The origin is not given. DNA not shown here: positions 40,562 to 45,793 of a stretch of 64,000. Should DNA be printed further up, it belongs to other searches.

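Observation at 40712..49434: Bacterial-style AddB/AddA helicase-nuclease operon in an archaeal genome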

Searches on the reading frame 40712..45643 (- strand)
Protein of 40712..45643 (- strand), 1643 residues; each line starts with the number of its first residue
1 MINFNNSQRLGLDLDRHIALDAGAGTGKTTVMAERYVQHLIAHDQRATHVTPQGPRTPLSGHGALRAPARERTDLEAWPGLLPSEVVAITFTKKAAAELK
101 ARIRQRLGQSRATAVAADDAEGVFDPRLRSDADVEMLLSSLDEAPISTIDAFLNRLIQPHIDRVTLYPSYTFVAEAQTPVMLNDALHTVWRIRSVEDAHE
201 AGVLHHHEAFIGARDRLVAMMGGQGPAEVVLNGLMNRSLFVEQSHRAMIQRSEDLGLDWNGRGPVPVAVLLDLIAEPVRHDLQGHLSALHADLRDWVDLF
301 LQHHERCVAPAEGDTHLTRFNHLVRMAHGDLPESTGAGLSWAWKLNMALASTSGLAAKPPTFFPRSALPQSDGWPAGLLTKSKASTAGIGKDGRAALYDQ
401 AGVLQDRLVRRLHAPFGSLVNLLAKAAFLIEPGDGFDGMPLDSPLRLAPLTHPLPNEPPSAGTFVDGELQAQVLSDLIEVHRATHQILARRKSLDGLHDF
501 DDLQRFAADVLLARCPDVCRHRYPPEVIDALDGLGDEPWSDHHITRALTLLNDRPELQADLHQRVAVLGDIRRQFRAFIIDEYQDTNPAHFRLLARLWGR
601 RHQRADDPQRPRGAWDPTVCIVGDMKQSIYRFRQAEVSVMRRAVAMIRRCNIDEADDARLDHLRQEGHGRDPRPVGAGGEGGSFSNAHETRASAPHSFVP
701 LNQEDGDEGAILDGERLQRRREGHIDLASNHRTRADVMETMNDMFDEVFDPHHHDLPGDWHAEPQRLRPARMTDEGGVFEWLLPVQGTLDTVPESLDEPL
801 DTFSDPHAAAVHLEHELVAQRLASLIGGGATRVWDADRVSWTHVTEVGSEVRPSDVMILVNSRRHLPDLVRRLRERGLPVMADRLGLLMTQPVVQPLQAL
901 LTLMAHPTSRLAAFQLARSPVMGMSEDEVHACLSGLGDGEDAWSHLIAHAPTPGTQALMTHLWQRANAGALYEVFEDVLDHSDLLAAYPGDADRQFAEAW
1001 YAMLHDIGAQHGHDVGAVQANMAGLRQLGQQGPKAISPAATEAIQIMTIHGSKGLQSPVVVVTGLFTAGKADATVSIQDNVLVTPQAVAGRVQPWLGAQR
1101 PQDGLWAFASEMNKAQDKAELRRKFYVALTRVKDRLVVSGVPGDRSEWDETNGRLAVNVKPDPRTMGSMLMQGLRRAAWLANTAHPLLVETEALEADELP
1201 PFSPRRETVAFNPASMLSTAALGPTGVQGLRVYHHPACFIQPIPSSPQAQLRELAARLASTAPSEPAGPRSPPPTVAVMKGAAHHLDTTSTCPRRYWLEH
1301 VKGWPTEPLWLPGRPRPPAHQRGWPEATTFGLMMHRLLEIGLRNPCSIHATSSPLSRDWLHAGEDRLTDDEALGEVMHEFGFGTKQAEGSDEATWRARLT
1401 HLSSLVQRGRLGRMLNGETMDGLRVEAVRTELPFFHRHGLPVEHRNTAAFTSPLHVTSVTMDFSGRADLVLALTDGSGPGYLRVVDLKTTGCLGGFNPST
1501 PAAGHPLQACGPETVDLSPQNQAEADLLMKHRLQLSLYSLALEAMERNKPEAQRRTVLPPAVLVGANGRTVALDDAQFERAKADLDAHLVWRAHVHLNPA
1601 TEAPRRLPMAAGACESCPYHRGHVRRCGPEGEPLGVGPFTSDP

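Call 5: search_protein_families(library=pfam, proteins=[window:40712-45643:-], max_evalue=0.01)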
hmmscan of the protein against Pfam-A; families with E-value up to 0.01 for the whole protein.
window:40712-45643:- (1643 aa): 6 families
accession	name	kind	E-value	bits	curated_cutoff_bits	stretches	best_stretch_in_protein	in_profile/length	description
PF00580.27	UvrD-helicase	-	1.7e-34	120.2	23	3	487-642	175-265/271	UvrD/REP helicase N-terminal domain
PF12705.13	PDDEXK_1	-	7.3e-13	49.5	22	2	1284-1491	5-147/247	PD-(D/E)XK nuclease superfamily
PF13361.12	UvrD_C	-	3.4e-11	43.6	25.6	1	1028-1139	273-346/350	UvrD-like helicase C-terminal domain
PF13245.12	AAA_19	-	7.2e-10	39.6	25.1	2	574-633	91-134/134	AAA domain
PF13538.12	UvrD_C_2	-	1e-05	25.7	27.4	0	1046-1066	4-25/52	UvrD-like helicase C-terminal domain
PF13401.12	AAA_22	-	0.0044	17.8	27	0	16-143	6-113/130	AAA domain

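Call 6: search_protein_families(library=ncbifam, proteins=[window:40712-45643:-], max_evalue=0.01)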
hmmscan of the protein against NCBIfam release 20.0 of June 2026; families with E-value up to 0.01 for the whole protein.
window:40712-45643:- (1643 aa): 14 families
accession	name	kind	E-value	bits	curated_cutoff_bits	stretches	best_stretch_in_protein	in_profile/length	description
TIGR02785.1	addA_Gpos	equivalog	4.5e-42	144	707.65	4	87-210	49-157/1234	helicase-exonuclease AddAB subunit AddA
TIGR02784.1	addA_alphas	equivalog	5.1e-39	134.4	860.75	2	725-1151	473-880/1138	double-strand break repair helicase AddA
TIGR00609.1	recB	equivalog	3.4e-35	121.5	696.05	3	848-1150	539-822/1175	exodeoxyribonuclease V subunit beta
TIGR01073.1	pcrA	equivalog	1.5e-23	83.1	911.2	2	563-639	198-259/725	DNA helicase PcrA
NF010485.0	PRK13909.1-2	equivalog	7.1e-23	80.8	650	3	80-172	31-126/909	RecB-like helicase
NF008128.0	PRK10876.1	equivalog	6e-16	57.3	1697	2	570-643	373-433/1181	exodeoxyribonuclease V subunit beta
NF010487.0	PRK13909.1-4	equivalog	9.3e-16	57.2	759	2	1035-1138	602-701/924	RecB-like helicase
NF008743.0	PRK11773.1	equivalog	3e-14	52.3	965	1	563-642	202-266/720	DNA helicase II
TIGR01075.1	uvrD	equivalog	7.1e-14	51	1144.45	1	563-643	197-262/715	DNA helicase II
TIGR01074.1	rep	equivalog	8.4e-14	50.8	951.45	2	81-113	44-76/668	DNA helicase Rep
NF010484.0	PRK13909.1-1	equivalog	7.8e-13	47.1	1074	2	1033-1140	626-730/945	RecB-like helicase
NF008276.0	PRK11054.1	equivalog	7.2e-12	44.6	543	1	573-640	429-483/684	DNA helicase IV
NF008172.0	PRK10919.1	equivalog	3.8e-08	32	1168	0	80-113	44-77/673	DNA helicase Rep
NF010486.0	PRK13909.1-3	equivalog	0.00058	18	1109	0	578-636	334-386/921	RecB-like helicase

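Call 7: search_protein_families(library=padloc, proteins=[window:40712-45643:-], max_evalue=0.01)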
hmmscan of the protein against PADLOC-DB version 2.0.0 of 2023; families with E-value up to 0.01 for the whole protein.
window:40712-45643:- (1643 aa): 32 families (the best 25 are shown)
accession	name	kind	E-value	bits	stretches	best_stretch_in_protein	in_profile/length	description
PDLC00114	GajB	-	5e-17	59.7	2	845-1065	344-569/635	UrvD helicase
PDLC00132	GajB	-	3.7e-16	56.9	1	571-641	211-267/625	UrvD helicase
PDLC03802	RTasHel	-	7.8e-15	52.7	1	562-635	180-238/675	DRT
PDLC00122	GajB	-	3.1e-14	50.8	1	572-642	160-216/502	UrvD helicase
PDLC00117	GajB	-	8.1e-14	49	0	566-640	210-270/604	UrvD helicase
PDLC00123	GajB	-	1.4e-13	48.4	2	571-640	173-227/540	UrvD helicase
PDLC00103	GajB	-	5.7e-13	46.6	1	850-1065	343-542/612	UrvD helicase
PDLC00119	GajB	-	2.7e-09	34.5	1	565-638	209-267/565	UrvD helicase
PDLC00129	GajB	-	4.9e-09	33.3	1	568-644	220-281/594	UrvD helicase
PDLC00127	GajB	-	1.1e-08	32.1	1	570-631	197-246/594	UrvD helicase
PDLC00136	GajB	-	2.2e-08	31.5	1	563-643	195-260/570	UrvD helicase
PDLC00107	GajB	-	2.2e-08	31.2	1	566-643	207-269/587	UrvD helicase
PDLC00112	GajB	-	3.2e-08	30.6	1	571-638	208-260/581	UrvD helicase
PDLC00135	GajB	-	1.9e-07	28.4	1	15-105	20-72/603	UrvD helicase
PDLC00130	GajB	-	1.8e-06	24.5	0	1114-1140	542-568/589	UrvD helicase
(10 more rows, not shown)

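Call 8: search_solved_structures(query=window:40712-45643:-, max_evalue=0.001)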
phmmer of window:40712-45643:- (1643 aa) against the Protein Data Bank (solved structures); distinct sequences matched with E-value up to 0.001: 18.
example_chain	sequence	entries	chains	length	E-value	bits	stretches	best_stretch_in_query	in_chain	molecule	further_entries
3u44_A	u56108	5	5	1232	1.9e-17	65.4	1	724-1144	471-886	ATP-dependent helicase/nuclease subunit A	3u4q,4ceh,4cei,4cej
9dci_A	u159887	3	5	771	1.9e-10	42.2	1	570-637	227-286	ATP-dependent DNA helicase UvrD1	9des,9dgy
1pjr_A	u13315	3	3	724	4.4e-08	34.3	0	32-110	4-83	PCRA | ATP-DEPENDENT HELICASE PCRA | HELICASE PCRA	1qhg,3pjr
7sjr_B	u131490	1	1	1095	6.1e-08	33.9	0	44-116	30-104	DNA helicase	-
6ppj_B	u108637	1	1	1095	6.8e-08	33.7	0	44-116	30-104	UvrD/REP helicase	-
6ppu_B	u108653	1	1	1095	7.1e-08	33.6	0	44-116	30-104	UvrD/REP helicase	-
6ppr_B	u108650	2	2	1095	7.2e-08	33.6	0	44-116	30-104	UvrD/REP helicase | DNA 3'-5' helicase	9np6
8b1t_B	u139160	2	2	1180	2.7e-07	31.7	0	569-643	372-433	RecBCD enzyme subunit RecB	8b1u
1w36_B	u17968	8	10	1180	2.7e-07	31.7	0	569-643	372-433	EXODEOXYRIBONUCLEASE V BETA CHAIN | RecBCD enzyme subunit RecB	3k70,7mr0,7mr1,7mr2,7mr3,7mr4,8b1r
6sjb_B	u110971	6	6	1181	2.7e-07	31.7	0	569-643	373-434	RecBCD enzyme subunit RecB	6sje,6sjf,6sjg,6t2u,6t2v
5mbv_B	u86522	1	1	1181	2.7e-07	31.7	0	569-643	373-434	RecBCD enzyme subunit RecB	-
5ld2_B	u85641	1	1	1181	2.7e-07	31.7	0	569-643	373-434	RecBCD enzyme subunit RecB,RecBCD enzyme subunit RecB,RecBCD enzyme subunit RecB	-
4c2u_A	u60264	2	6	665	2.2e-06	28.7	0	45-103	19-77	DNA HELICASE II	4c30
2pjr_A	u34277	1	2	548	3.5e-06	28.1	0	32-110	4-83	PROTEIN (HELICASE PCRA)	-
4c2t_A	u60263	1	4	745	3.5e-06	28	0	45-103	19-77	DNA HELICASE II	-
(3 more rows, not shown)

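Call 14: find_homologous_proteins(query=window:40712-45643:-, max_evalue=0.00001)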
Query window:40712-45643:- (1643 aa): 517 proteins with E <= 0.00001 among 8000 candidates; the best 120 are listed.
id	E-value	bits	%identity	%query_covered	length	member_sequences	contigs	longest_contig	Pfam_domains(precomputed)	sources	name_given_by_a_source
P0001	0.0e+0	3727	98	100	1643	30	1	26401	PF13538.13,PF12705.14,PF13361.13,PF13245.13,PF00580.28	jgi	-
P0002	0.0e+0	3402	89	100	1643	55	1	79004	PF13538.13,PF12705.14,PF13361.13,PF13245.13,PF00580.28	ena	-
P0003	0.0e+0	2653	70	100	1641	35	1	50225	PF13538.13,PF12705.14,PF13361.13,PF13245.13,PF00580.28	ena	-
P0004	0.0e+0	2633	69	100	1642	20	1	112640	PF13538.13,PF12705.14,PF13361.13,PF13245.13,PF00580.28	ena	-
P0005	0.0e+0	2604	69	100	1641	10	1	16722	PF13538.13,PF12705.14,PF13361.13,PF13245.13,PF00580.28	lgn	-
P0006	0.0e+0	2297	63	100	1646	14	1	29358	PF13538.13,PF12705.14,PF13361.13,PF13245.13,PF00580.28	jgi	-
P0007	0.0e+0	2290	62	100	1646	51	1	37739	PF13538.13,PF12705.14,PF13361.13,PF13245.13,PF00580.28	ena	-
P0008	0.0e+0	2288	62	100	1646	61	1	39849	PF13538.13,PF12705.14,PF13361.13,PF13245.13,PF00580.28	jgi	jgi:ATP-dependent exoDNAse (exonuclease V) beta subunit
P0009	0.0e+0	2282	62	100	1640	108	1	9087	PF13538.13,PF12705.14,PF13361.13,PF13245.13,PF00580.28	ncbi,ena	-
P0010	0.0e+0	2281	63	100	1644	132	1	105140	PF13538.13,PF12705.14,PF13361.13,PF13245.13,PF00580.28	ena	-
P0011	0.0e+0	2280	62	100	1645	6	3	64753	PF13538.13,PF12705.14,PF13361.13,PF13245.13,PF00580.28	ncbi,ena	-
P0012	0.0e+0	2276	62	100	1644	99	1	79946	PF13538.13,PF12705.14,PF13361.13,PF13245.13,PF00580.28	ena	-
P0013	0.0e+0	2275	62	100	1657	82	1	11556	PF13538.13,PF12705.14,PF13361.13,PF13245.13,PF00580.28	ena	-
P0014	0.0e+0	2275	62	100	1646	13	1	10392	PF13538.13,PF12705.14,PF13361.13,PF13245.13,PF00580.28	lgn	-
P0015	0.0e+0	2273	63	100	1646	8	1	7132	PF13538.13,PF12705.14,PF13361.13,PF13245.13,PF00580.28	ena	-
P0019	0.0e+0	2253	62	100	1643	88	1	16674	PF13538.13,PF12705.14,PF13361.13,PF13245.13,PF00580.28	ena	-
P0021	0.0e+0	2246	61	100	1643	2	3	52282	PF13538.13,PF12705.14,PF13361.13,PF13245.13,PF00580.28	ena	-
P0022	0.0e+0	2245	61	100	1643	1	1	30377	PF13538.13,PF12705.14,PF13361.13,PF13245.13,PF00580.28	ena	-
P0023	0.0e+0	2244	61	100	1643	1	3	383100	PF13538.13,PF12705.14,PF13361.13,PF13245.13,PF00580.28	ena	-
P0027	0.0e+0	2239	61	100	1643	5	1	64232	PF13538.13,PF12705.14,PF13361.13,PF13245.13,PF00580.28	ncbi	ncbi:MAG: UvrD-helicase domain-containing protein [Candidatus Poseidoniales archaeon]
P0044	0.0e+0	2147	59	100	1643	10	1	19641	PF13538.13,PF12705.14,PF13361.13,PF13245.13,PF00580.28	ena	-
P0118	0.0e+0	1480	43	100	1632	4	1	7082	PF13538.13,PF12705.14,PF13361.13,PF13245.13,PF00580.28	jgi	jgi:ATP-dependent exoDNAse (exonuclease V) beta subunit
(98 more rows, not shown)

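Call 16: find_related_loci(query=window:40712-45643:-, collection=genome_contigs, flank=10000)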
Query window:40712-45643:- (1643 aa) in genome_contigs; peptide patterns used: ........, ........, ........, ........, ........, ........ (x = any residue, [..] = any of these).
52 stretches matched a pattern; 39 encode a relative of the query (tblastn E <= 1e-3); 35 distinct loci.
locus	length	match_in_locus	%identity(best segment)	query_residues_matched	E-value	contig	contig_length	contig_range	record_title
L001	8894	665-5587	70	1-1643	0e+0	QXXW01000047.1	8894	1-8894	MAG: Candidatus Poseidoniales archaeon isolate NorthSea_HE361-13_A06 BWM10_Refined_6_47, whole genome shotgun sequence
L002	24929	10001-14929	89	1-1643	0e+0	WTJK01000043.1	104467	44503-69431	MAG: Methanobacteriota archaeon isolate PL36329bin_3 NODE_17_length_104467_cov_26.274806, whole genome shotgun sequence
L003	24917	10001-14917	62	1-1636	0e+0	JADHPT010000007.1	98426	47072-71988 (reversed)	MAG: Poseidonia sp. isolate BS307-5m-G40 BS307-5m-C100, whole genome shotgun sequence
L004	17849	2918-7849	62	1-1643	0e+0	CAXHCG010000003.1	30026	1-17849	MAG TPA_asm: uncultured Candidatus Poseidoniales archaeon isolate SRR12479975_maxbin2_4 genome assembly, contig: ERZ4874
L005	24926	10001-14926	61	1-1639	0e+0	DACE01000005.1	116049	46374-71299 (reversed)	MAG TPA_asm: Euryarchaeota archaeon UBA256 UBA256_contig_1413, whole genome shotgun sequence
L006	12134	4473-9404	61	1-1642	0e+0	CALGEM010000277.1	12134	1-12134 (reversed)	MAG TPA_asm: uncultured euryarchaeote isolate ERR599053_bin.127_CONCOCT_v1.1_MAG genome assembly, contig: ERZ840905.7344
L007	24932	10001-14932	61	1-1643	0e+0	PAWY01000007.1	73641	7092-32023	MAG: Methanobacteriota archaeon isolate SAT1329 155837, whole genome shotgun sequence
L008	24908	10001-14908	61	1-1635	0e+0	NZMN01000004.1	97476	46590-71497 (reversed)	MAG: Methanobacteriota archaeon isolate IN1219 27150, whole genome shotgun sequence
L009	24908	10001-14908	62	1-1635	0e+0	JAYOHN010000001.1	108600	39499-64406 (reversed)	MAG: Poseidonia sp. isolate 139549_S151_rosella_bins.tsv.060 NODE_76_length_108600_cov_9.810871, whole genome shotgun se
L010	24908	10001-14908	61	1-1635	0e+0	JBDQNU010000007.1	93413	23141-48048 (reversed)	MAG: Poseidonia sp. isolate SFB_27S_18Nov15_50_19 NODE_7_length_93413_cov_15.479997, whole genome shotgun sequence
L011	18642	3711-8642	61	1-1642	0e+0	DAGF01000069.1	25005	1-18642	MAG TPA_asm: Euryarchaeota archaeon UBA549 UBA549_contig_95, whole genome shotgun sequence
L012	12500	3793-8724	62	1-1643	0e+0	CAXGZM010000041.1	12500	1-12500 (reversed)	MAG TPA_asm: uncultured euryarchaeote isolate SRR12479814_binner13_Refined_2 genome assembly, contig: ERZ4874012.220, wh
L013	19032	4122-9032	63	1-1635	0e+0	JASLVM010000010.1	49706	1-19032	MAG: Poseidonia sp. isolate ETNP17_MAG_14 NODE_10_length_49706_cov_13.968889, whole genome shotgun sequence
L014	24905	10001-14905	62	1-1635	0e+0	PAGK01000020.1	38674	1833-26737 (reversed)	MAG: Methanobacteriota archaeon isolate MED790 44280, whole genome shotgun sequence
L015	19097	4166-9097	62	1-1643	0e+0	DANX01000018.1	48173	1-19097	MAG TPA_asm: Euryarchaeota archaeon UBA561 UBA561_contig_17252, whole genome shotgun sequence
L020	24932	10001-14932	62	1-1643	0e+0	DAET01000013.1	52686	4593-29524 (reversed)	MAG TPA_asm: Euryarchaeota archaeon UBA486 UBA486_contig_3239, whole genome shotgun sequence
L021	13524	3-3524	61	473-1643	0e+0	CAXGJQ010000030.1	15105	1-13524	MAG TPA_asm: uncultured Candidatus Poseidoniales archaeon isolate ERR315856_concoct_3 genome assembly, contig: ERZ677869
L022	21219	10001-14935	62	1-1643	0e+0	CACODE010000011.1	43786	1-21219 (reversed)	MAG: uncultured Candidatus Poseidoniales archaeon isolate AH-287-P07 genome assembly, contig: AH-287-P07_NODE_11, whole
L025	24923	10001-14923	70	1-1643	0e+0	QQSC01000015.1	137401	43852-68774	MAG: Candidatus Poseidoniales archaeon isolate bin_220 U_43198-15, whole genome shotgun sequence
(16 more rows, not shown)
